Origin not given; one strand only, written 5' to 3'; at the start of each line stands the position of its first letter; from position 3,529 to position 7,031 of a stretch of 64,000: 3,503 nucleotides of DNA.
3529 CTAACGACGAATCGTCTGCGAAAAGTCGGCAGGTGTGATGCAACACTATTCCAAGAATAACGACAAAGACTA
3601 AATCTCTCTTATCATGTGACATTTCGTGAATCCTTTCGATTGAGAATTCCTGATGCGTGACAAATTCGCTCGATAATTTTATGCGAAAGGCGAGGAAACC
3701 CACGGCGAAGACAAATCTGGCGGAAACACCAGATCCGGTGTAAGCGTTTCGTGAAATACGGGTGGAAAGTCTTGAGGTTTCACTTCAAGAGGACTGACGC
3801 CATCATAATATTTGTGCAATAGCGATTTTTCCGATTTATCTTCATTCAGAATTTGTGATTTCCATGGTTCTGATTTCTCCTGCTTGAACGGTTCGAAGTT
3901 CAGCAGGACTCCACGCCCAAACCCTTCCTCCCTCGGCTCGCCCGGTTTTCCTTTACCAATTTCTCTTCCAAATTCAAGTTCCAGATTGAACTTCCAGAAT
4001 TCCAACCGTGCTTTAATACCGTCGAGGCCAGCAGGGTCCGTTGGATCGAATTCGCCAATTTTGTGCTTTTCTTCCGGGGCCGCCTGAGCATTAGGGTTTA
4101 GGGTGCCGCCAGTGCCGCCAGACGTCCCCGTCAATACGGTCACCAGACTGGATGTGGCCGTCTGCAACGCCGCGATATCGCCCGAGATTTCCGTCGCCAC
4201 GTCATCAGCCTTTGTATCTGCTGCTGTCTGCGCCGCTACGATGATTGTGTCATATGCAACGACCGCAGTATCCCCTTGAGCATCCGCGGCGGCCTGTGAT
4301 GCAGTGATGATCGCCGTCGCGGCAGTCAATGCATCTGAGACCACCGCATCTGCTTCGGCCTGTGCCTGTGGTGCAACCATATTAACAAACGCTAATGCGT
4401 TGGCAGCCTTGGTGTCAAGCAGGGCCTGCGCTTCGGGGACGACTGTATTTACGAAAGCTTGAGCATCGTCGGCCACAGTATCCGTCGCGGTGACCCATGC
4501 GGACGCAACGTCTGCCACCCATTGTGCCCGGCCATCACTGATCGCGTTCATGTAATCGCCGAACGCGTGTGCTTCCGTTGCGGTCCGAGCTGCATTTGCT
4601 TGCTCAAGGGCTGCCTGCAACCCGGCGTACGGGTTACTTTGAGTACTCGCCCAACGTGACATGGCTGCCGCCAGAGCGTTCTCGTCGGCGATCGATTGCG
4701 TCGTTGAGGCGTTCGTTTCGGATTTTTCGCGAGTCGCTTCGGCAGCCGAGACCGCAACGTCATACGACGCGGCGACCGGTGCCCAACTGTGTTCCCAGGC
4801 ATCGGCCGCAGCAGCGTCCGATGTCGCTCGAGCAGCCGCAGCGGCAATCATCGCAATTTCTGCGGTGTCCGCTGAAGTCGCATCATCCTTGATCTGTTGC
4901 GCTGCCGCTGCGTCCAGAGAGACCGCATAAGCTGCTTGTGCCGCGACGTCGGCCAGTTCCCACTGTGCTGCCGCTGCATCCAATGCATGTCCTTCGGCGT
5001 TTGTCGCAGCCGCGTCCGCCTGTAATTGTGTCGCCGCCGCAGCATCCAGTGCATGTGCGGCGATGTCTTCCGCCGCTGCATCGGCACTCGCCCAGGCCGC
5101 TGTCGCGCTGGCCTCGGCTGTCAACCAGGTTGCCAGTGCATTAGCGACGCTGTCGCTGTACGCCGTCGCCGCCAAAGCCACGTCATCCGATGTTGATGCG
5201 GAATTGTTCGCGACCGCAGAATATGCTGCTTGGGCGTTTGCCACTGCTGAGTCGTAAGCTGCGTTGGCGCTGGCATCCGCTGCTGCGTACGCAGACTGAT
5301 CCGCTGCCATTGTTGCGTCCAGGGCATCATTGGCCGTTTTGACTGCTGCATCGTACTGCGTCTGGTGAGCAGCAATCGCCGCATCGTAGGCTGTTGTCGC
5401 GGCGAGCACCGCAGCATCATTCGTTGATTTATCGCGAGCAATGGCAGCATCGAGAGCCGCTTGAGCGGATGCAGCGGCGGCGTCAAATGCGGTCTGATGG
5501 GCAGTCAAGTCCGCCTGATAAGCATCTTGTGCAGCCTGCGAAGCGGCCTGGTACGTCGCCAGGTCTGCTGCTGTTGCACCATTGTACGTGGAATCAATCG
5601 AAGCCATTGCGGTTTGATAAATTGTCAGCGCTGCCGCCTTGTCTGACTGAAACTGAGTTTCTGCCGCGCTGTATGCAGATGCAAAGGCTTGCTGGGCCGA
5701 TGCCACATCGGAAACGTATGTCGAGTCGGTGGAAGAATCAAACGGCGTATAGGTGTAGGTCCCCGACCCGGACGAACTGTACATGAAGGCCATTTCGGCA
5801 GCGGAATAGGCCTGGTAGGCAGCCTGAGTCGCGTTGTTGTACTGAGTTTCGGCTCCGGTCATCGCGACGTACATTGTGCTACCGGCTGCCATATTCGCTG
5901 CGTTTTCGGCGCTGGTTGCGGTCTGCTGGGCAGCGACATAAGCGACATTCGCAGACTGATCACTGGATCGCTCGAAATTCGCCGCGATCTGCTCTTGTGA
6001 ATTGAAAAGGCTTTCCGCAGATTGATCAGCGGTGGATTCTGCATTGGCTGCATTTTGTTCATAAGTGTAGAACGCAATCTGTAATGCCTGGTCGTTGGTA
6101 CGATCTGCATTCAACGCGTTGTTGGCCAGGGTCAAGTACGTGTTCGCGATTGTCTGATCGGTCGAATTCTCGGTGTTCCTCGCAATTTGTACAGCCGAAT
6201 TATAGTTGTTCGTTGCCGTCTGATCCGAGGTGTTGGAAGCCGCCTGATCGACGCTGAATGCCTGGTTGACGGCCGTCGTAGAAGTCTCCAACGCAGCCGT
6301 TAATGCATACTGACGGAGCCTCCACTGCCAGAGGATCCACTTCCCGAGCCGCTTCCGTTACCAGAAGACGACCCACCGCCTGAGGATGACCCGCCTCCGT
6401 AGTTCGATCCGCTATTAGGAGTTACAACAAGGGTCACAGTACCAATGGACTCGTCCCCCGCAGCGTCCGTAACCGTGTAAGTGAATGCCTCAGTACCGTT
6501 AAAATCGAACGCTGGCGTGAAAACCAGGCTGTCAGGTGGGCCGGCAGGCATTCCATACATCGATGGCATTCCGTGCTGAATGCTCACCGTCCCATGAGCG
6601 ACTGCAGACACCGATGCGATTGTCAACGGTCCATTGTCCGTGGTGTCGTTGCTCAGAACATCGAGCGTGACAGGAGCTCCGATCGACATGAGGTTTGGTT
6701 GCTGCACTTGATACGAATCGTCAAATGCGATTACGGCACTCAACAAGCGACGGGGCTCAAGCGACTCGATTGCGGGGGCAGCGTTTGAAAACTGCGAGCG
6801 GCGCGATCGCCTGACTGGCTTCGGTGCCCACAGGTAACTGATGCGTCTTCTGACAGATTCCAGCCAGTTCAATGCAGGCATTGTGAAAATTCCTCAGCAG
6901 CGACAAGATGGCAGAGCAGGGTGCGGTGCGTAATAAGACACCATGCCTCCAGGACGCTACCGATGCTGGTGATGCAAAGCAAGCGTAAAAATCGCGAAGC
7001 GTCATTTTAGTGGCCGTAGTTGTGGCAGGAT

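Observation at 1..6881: Candidate polymorphic effector/immunity-like locus: LEPR-XLL Ala-repeat protein with a distinct C-terminal domain followed by a diversified array of exported TPR proteins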

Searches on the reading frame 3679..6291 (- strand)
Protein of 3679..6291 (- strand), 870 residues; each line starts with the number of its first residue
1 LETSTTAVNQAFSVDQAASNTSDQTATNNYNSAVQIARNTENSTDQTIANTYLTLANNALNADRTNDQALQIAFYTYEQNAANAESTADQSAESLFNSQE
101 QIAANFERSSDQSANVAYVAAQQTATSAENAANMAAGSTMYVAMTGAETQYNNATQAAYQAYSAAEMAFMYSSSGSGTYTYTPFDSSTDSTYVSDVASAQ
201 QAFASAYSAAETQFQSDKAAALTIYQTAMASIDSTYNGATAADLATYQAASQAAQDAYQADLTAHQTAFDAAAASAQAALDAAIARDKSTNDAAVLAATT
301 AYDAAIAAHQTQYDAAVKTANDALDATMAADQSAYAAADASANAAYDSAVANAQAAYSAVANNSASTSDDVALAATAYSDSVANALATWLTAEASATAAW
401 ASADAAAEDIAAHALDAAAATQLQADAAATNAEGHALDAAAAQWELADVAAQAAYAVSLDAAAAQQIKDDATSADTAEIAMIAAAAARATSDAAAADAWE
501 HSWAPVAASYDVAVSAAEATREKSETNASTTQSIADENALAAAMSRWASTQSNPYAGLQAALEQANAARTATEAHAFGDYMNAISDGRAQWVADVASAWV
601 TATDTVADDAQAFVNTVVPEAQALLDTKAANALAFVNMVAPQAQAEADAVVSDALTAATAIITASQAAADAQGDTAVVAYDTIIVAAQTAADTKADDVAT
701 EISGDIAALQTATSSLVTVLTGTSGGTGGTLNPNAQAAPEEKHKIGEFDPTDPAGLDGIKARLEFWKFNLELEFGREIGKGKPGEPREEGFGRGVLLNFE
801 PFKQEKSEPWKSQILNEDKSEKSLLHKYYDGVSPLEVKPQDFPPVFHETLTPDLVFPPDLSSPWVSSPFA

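Call 5: search_protein_families(library=pfam, proteins=[window:3679-6291:-], max_evalue=0.01)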
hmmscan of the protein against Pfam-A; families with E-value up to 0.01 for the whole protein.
window:3679-6291:- (870 aa): 0 families

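Call 6: search_protein_families(library=ncbifam, proteins=[window:3679-6291:-], max_evalue=0.01)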
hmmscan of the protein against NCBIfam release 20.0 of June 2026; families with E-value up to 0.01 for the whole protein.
window:3679-6291:- (870 aa): 0 families

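Call 27: find_homologous_proteins(query=window:3679-6291:-, region=1-870)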
Query window:3679-6291:-, residues 1-870 (870 aa): 2 proteins with E <= 0.001 among 8000 candidates.
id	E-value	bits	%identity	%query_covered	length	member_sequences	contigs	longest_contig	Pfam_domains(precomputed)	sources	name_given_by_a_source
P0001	7.2e-41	159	42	40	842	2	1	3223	PF07591.16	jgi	-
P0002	6.0e-26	109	32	43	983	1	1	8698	-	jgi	jgi:trimeric autotransporter adhesin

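Call 31: find_encoding_contigs(protein=P0002, flank=10000)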
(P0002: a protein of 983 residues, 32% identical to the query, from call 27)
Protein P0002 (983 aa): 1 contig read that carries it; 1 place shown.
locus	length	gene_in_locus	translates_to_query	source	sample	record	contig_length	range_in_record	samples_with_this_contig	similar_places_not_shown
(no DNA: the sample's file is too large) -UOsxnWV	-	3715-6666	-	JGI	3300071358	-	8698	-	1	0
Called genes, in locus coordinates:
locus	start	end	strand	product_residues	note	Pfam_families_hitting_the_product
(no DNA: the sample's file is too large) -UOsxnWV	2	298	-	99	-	?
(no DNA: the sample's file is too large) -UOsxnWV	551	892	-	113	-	-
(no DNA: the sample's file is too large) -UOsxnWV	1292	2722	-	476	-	PF02335:Cytochrom_C552, PF14522:Cytochrome_C7 (faint), PF14537:Cytochrom_c3_2 (faint)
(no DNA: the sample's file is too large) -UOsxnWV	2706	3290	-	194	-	PF03264:Cytochrom_NNT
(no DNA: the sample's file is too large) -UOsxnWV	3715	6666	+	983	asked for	-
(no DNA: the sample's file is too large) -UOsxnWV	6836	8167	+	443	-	-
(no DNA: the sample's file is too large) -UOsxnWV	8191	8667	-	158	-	-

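Call 32: find_encoding_contigs(protein=P0001, flank=10000)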
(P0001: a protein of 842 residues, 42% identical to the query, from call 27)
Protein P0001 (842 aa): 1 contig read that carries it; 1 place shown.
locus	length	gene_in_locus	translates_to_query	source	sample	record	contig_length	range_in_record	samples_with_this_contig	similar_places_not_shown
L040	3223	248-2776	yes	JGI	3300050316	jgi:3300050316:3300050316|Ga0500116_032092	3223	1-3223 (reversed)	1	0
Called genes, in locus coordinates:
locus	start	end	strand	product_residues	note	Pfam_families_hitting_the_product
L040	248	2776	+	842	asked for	PF07591:PT-HINT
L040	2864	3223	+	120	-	?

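Call 35: find_related_loci(query=A1, collection=genome_contigs, flank=10000)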
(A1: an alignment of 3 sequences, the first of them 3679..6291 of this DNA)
Query A1 (870 aa) in genome_contigs; peptide patterns used: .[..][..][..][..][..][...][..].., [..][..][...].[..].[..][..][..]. (x = any residue, [..] = any of these).
599 stretches matched a pattern, but none encodes a relative of the query by tblastn (E <= 1e-3).

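Call 41: search_protein_families(library=pfam, proteins=[P0001, P0002], max_evalue=0.05)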
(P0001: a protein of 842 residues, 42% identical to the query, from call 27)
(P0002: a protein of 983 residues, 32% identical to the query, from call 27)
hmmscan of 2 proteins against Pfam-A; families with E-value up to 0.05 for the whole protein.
P0001 (842 aa): 2 families
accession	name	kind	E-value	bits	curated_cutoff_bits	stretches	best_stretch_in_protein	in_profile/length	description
PF07591.16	PT-HINT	-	4.2e-18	66.3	27.7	1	654-783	9-136/137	Pretoxin HINT domain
PF14890.11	Intein_splicing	-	0.044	14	35.8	0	654-734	10-93/155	Intein splicing domain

P0002 (983 aa): 0 families

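Call 89: search_protein_families(library=padloc, proteins=[window:3679-6291:-], max_evalue=0.01)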
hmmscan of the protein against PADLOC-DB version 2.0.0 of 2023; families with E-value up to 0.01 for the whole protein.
window:3679-6291:- (870 aa): 0 families

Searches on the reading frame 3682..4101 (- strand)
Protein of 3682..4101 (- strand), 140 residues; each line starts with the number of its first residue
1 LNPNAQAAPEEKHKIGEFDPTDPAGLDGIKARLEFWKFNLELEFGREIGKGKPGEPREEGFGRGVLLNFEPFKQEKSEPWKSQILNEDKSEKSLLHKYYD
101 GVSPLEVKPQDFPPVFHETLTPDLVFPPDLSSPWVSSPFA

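Call 18: search_protein_representatives(protein=window:3682-4101:-)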
Query: 140 residues. Proteins with E-value up to 0.001 (for the whole library): 0; up to 1e-10: 0; up to 1e-30: 0. The best 0 are listed.

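Call 71: search_protein_families(library=pfam, proteins=[window:3682-4101:-], max_evalue=5)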
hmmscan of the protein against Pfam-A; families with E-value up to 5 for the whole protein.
seq(140 aa): 0 families

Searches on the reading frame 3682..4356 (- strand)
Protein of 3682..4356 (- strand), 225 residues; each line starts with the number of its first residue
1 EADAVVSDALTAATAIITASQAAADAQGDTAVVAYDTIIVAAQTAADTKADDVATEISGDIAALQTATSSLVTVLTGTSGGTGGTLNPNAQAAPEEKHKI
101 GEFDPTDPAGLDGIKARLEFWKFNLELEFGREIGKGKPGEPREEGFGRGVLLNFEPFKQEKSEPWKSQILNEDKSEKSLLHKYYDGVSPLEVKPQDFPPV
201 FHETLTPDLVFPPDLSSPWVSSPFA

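Call 64: predict_structure(alignment_id=A4)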
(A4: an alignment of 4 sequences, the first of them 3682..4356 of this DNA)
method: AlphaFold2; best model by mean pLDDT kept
length: 225 residues; sequences in the alignment: 4
mean_pLDDT: 36.8   pTM: 0.20
mean pLDDT of the five models: 36.8, 35.0, 34.7, 33.0, 30.7
residues with pLDDT >= 90: 0; 70-90: 0; 50-70: 19; < 50: 206
segments of 3 or more residues with pLDDT < 50: 27-225
pLDDT, mean of each block of 10 residues (from residue 1): 55 52 47 42 44 45 45 37 30 24 28 34 33 35 31 26 25 33 36 38 37 34 29
secondary structure, 60 per line:
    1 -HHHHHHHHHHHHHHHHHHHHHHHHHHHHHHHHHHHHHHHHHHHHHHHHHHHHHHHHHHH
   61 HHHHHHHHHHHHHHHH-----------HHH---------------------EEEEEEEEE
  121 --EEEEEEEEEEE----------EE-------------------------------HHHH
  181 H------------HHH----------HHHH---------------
elements in order: H2-76 E112-120 E123-133 H177-181 H207-210

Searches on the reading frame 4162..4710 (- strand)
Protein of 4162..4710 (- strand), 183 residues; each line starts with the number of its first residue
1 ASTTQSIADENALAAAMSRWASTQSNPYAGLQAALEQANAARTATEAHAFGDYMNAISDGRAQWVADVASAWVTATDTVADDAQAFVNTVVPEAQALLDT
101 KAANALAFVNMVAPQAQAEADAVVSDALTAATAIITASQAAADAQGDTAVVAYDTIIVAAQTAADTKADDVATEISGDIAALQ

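Call 37: find_related_loci(query=A2, collection=metagenome_contigs, flank=10000)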
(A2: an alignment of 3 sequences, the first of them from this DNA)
Query A2 (183 aa) in metagenome_contigs; peptide patterns used: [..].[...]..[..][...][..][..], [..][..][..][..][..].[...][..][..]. (x = any residue, [..] = any of these).
600 stretches matched a pattern, but none encodes a relative of the query by tblastn (E <= 1e-3).

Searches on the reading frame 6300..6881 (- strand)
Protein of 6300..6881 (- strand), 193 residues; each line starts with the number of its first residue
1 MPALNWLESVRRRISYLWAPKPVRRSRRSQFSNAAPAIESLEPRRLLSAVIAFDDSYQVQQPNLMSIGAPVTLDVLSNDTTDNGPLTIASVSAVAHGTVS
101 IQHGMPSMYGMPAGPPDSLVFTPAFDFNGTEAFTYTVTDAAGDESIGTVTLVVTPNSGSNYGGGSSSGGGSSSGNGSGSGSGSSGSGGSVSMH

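Call 5: search_protein_families(library=pfam, proteins=[window:6300-6881:-], max_evalue=0.01)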
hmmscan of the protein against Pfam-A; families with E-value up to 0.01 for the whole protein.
window:6300-6881:- (193 aa): 3 families
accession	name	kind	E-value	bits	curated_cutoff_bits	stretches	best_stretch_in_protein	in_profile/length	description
PF17963.7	Big_9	-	2.7e-15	57.5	23.6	1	65-151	13-88/89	Bacterial Ig domain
PF17892.7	Cadherin_5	-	1.8e-07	31.3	26.5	1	73-154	24-98/98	Cadherin-like domain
PF07595.18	Planc_extracel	-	0.0027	17.8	25.5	1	37-50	6-19/20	Planctomycete extracellular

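Call 6: search_protein_families(library=ncbifam, proteins=[window:6300-6881:-], max_evalue=0.01)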
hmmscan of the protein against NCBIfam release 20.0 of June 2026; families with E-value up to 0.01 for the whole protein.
window:6300-6881:- (193 aa): 1 family
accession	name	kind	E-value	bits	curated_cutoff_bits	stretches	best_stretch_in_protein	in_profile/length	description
NF012211.1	tand_rpt_95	domain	6.9e-07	29.1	90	1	116-155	47-86/98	tandem-95 repeat protein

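Call 89: search_protein_families(library=padloc, proteins=[window:6300-6881:-], max_evalue=0.01)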
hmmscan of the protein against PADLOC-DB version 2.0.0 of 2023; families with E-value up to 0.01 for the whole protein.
window:6300-6881:- (193 aa): 0 families

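Call 99: search_protein_families(library=ncbifam, proteins=[window:6300-6881:-], max_evalue=10)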
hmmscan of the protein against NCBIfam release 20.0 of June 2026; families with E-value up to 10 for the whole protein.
window:6300-6881:- (193 aa): 3 families
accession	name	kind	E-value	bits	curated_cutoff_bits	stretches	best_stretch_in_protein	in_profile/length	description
NF012211.1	tand_rpt_95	domain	6.9e-07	29.1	90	1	116-155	47-86/98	tandem-95 repeat protein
TIGR03287.1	methan_mark_16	hypoth_equivalog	0.01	14.3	363.95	1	71-164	2-93/391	methanogenesis marker 16 metalloprotein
NF038033.1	FEA1_rel_lipo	equivalog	0.045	12.4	250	1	137-190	11-64/406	FEA1-related lipoprotein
